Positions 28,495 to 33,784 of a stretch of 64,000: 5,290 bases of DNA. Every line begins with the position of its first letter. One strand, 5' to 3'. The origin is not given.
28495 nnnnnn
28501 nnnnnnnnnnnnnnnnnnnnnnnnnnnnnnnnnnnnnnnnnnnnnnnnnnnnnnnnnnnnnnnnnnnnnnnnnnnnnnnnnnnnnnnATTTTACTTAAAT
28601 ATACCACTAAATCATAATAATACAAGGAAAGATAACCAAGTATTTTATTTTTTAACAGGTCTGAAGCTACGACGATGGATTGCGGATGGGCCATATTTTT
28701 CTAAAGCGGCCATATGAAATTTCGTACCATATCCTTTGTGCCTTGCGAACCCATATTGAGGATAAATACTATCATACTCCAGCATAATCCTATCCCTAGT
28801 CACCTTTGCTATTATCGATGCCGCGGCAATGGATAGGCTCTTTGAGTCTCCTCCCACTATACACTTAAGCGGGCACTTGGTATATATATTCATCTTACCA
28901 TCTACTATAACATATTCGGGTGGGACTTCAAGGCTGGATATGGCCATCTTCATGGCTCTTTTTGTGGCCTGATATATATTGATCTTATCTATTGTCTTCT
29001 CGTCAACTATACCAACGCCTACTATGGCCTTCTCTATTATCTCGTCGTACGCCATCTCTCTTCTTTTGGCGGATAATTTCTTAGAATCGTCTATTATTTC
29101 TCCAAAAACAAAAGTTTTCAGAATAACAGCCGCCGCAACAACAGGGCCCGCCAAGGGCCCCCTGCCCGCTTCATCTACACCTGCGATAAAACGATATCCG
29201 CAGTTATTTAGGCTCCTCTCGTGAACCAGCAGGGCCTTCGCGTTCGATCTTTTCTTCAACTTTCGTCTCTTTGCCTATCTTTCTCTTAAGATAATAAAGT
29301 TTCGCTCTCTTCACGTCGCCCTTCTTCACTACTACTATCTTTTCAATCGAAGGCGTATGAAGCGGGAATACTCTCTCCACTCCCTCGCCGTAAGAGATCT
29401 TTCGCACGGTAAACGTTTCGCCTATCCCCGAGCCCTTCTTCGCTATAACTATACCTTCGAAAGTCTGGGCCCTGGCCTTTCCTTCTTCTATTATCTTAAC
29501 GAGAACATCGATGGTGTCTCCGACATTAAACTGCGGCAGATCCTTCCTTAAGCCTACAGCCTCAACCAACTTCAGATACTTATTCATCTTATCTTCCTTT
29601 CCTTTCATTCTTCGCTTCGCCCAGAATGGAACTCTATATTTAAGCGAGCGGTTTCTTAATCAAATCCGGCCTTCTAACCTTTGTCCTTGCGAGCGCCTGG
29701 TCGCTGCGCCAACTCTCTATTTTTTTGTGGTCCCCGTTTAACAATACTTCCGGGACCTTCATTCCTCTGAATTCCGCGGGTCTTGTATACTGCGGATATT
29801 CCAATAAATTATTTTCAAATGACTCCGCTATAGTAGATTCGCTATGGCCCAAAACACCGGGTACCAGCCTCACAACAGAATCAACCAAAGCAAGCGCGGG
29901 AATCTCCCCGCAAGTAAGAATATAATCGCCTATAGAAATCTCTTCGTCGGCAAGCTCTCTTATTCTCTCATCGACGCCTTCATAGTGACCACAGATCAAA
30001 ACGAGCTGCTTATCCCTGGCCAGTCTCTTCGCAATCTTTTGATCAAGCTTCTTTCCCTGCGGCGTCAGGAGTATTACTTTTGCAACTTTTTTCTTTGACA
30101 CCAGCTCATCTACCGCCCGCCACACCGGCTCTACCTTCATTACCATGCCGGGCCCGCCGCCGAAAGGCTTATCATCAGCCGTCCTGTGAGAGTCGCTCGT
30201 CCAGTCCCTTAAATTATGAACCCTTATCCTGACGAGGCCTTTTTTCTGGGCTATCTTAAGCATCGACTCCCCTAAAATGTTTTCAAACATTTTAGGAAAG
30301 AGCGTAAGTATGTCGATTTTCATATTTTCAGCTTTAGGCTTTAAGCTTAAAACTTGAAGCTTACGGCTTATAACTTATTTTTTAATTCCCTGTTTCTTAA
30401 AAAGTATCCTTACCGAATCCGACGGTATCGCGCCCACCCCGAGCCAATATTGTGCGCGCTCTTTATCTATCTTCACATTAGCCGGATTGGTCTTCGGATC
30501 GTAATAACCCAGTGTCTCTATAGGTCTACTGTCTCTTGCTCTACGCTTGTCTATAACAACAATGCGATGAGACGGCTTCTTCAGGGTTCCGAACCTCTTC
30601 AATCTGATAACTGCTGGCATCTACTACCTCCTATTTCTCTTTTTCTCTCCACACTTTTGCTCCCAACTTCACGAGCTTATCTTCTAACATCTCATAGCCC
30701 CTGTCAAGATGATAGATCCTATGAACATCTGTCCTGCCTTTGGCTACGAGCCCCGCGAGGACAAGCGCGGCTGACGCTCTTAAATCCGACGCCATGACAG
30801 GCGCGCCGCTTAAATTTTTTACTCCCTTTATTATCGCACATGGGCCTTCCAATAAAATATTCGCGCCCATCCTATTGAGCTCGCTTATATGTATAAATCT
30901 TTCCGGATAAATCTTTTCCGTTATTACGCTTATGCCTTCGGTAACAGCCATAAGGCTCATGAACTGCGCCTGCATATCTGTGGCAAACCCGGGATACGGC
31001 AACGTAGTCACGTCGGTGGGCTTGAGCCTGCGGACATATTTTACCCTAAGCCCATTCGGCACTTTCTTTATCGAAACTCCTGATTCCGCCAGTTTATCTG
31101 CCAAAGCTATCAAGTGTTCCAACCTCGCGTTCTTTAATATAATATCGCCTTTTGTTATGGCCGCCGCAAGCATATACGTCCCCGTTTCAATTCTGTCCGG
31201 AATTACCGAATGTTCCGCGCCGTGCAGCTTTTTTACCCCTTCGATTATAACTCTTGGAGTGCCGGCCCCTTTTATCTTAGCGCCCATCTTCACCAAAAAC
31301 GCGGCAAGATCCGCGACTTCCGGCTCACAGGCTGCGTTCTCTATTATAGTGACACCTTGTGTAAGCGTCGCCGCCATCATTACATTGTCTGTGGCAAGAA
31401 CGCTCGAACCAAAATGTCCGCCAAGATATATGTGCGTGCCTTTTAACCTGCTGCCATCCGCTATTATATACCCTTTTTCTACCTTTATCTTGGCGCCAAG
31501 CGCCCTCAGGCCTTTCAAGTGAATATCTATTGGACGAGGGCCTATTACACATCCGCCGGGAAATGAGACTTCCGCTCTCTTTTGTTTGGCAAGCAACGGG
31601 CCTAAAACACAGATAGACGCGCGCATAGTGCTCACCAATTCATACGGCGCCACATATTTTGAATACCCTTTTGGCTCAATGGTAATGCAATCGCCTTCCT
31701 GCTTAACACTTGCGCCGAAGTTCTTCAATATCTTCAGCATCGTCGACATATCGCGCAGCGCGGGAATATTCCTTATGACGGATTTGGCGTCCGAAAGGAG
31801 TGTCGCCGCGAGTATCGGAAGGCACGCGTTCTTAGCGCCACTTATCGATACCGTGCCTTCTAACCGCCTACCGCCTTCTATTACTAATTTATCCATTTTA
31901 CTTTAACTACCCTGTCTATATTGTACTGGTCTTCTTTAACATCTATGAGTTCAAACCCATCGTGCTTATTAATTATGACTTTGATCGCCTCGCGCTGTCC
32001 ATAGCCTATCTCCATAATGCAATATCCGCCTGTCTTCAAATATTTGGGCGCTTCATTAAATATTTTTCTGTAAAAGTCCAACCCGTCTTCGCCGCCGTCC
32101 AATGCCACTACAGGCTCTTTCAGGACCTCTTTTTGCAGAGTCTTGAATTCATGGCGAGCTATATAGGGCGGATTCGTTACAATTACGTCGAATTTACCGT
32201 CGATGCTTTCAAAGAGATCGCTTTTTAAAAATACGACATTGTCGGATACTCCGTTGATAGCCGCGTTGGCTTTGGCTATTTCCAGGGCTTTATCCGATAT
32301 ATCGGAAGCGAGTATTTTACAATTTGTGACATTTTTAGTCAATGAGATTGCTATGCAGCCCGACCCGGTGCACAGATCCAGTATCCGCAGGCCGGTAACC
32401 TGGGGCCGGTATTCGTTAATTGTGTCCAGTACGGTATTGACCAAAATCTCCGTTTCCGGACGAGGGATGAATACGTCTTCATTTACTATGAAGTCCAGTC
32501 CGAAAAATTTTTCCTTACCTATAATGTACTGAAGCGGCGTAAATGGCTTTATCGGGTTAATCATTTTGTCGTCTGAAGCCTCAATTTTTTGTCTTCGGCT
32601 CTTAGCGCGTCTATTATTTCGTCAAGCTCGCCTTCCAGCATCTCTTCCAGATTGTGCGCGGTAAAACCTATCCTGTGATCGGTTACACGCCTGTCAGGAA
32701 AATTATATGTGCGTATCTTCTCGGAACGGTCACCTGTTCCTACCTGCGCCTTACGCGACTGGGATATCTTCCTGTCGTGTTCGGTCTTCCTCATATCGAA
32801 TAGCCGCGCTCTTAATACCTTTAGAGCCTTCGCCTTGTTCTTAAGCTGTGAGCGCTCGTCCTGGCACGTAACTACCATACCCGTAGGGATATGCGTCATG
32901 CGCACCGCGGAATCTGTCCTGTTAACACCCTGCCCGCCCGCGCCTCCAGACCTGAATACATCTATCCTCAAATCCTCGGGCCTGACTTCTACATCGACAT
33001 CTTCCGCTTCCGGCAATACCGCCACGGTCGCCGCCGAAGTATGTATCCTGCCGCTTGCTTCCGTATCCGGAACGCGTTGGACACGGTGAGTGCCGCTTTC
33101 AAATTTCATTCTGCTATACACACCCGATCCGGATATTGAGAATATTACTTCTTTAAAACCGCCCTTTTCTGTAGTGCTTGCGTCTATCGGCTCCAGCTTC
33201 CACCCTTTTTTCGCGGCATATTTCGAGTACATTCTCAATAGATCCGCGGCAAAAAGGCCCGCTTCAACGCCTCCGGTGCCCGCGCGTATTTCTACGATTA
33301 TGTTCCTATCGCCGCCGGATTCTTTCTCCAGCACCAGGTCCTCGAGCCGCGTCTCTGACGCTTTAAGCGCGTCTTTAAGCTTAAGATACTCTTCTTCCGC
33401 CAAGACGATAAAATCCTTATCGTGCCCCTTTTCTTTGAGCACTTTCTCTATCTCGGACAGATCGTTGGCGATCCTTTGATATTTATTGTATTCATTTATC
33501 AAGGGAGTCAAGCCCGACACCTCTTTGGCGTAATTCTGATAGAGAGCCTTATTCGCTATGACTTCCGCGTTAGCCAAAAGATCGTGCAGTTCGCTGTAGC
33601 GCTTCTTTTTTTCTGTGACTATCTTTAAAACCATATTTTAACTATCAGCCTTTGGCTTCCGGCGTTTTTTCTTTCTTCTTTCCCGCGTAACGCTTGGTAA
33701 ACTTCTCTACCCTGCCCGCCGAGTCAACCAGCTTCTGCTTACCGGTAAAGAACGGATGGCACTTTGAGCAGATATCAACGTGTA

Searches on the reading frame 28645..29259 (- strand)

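Call 64: search_protein_families(library=pfam, proteins=[window:28645-29259:-], max_evalue=0.0001)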
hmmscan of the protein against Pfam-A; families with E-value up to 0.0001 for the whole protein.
window:28645-29259:- (204 aa): 1 family
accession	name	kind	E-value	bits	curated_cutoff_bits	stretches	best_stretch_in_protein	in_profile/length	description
PF01351.25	RNase_HII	-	2.9e-39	135.5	25.8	1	26-201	1-198/199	Ribonuclease HII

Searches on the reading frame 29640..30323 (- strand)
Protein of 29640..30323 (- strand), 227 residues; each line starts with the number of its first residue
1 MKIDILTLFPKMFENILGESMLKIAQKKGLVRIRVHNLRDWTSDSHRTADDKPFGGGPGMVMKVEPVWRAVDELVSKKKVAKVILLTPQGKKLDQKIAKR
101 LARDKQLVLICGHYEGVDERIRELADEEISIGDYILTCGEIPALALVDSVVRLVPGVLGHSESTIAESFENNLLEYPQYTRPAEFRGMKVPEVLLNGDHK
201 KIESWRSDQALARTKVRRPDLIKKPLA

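Call 11: search_protein_families(library=pfam, proteins=[window:29640-30323:-], max_evalue=0.001)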
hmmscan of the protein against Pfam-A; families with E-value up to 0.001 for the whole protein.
window:29640-30323:- (227 aa): 1 family
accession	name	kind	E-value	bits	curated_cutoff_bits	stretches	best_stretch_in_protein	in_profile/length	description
PF01746.26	tRNA_m1G_MT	-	5.4e-68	229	27.3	1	24-219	3-195/195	tRNA (Guanine-1)-methyltransferase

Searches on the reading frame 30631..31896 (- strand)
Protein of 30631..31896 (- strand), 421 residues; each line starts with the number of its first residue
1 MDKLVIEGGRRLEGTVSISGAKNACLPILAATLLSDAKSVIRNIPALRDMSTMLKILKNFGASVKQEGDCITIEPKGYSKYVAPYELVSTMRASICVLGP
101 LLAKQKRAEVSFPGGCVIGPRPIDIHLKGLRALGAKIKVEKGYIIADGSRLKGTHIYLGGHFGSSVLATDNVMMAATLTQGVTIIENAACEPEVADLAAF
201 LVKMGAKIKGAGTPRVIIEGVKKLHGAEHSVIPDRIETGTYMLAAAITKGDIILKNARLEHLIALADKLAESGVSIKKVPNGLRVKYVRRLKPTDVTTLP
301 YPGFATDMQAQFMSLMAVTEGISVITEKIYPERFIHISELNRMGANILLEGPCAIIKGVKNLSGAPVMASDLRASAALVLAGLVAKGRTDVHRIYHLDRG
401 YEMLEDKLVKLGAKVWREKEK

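Call 11: search_protein_families(library=pfam, proteins=[window:30631-31896:-], max_evalue=0.001)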
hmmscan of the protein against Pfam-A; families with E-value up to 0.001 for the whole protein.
window:30631-31896:- (421 aa): 1 family
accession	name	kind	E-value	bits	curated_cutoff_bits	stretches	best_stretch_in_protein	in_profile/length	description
PF00275.25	EPSP_synthase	-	3.9e-107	359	22.8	1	7-408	2-417/417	EPSP synthase (3-phosphoshikimate 1-carboxyvinyltransferase)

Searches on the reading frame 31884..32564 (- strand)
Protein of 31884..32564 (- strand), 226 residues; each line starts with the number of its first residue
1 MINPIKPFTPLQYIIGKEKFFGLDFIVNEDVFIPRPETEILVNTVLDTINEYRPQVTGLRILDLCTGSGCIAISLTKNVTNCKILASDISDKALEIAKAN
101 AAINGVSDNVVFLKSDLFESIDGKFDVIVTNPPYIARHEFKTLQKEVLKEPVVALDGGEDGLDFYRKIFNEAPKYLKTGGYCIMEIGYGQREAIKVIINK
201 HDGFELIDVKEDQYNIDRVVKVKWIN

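Call 11: search_protein_families(library=pfam, proteins=[window:31884-32564:-], max_evalue=0.001)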
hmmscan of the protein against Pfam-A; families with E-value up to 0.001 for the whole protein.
window:31884-32564:- (226 aa): 19 families
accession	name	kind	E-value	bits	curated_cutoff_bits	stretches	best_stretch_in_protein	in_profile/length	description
PF05175.20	MTS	-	8.2e-18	65.1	23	1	57-150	31-125/170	Methyltransferase small domain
PF13847.12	Methyltransf_31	-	1.1e-14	54.8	27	1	58-194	4-119/145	Methyltransferase domain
PF06325.19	PrmA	-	7.7e-12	45.7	22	1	57-131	161-233/296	Ribosomal protein L11 methyltransferase (PrmA)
PF13649.12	Methyltransf_25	-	2.8e-10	41.2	27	1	61-145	1-87/97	Methyltransferase domain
PF01170.24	UPF0020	-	3.7e-08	33.7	22.3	1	78-140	73-137/197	RMKL-like, methyltransferase domain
PF01209.24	Ubie_methyltran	-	5.8e-08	32.8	20.1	1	49-128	39-120/233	ubiE/COQ5 methyltransferase family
PF07669.17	Eco57I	-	6e-08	33.4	25.3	1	95-184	48-132/171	Eco57I restriction-modification methylase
PF03602.21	Cons_hypoth95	-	2.8e-07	30.8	24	1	35-148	22-137/182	Conserved hypothetical protein 95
PF09445.16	Methyltransf_15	-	3.9e-07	30.2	22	1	60-133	3-80/165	RNA cap guanine-N2 methyltransferase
PF02384.22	N6_Mtase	-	5.8e-07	29.6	20.4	1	31-147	28-148/311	N-6 DNA Methylase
PF02005.22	TRM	-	8.5e-07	28.9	27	1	47-131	38-127/376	N2,N2-dimethylguanosine tRNA methyltransferase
PF05971.18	Methyltransf_10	-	2.2e-06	27.7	23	1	36-137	80-190/299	RNA methyltransferase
PF08241.18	Methyltransf_11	-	2.7e-06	28.4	21.2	1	62-130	1-66/95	Methyltransferase domain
PF12847.13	Methyltransf_18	-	6.5e-06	26.7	27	1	58-129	15-87/151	Methyltransferase domain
PF08242.18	Methyltransf_12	-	9.6e-06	26.7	30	1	62-131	1-72/98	Methyltransferase domain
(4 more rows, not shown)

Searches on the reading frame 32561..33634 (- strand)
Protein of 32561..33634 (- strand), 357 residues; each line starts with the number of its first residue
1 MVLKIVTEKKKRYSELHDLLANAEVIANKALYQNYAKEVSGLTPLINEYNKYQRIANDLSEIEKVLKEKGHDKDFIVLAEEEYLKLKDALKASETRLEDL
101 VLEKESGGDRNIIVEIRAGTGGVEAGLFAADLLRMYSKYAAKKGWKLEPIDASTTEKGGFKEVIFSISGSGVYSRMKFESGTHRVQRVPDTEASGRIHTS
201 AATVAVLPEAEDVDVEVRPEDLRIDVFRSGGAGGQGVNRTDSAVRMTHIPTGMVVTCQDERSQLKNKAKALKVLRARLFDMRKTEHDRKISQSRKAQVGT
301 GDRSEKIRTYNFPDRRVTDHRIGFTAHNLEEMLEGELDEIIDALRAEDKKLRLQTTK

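Call 11: search_protein_families(library=pfam, proteins=[window:32561-33634:-], max_evalue=0.001)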
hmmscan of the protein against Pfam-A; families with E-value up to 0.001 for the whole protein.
window:32561-33634:- (357 aa): 2 families
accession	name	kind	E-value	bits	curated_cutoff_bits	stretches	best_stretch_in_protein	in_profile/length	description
PF03462.23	PCRF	-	1.4e-64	217.9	24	1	10-204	2-194/194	PCRF domain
PF00472.26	RF-1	-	7.9e-43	145.5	35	1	212-321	2-116/116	RF-1 domain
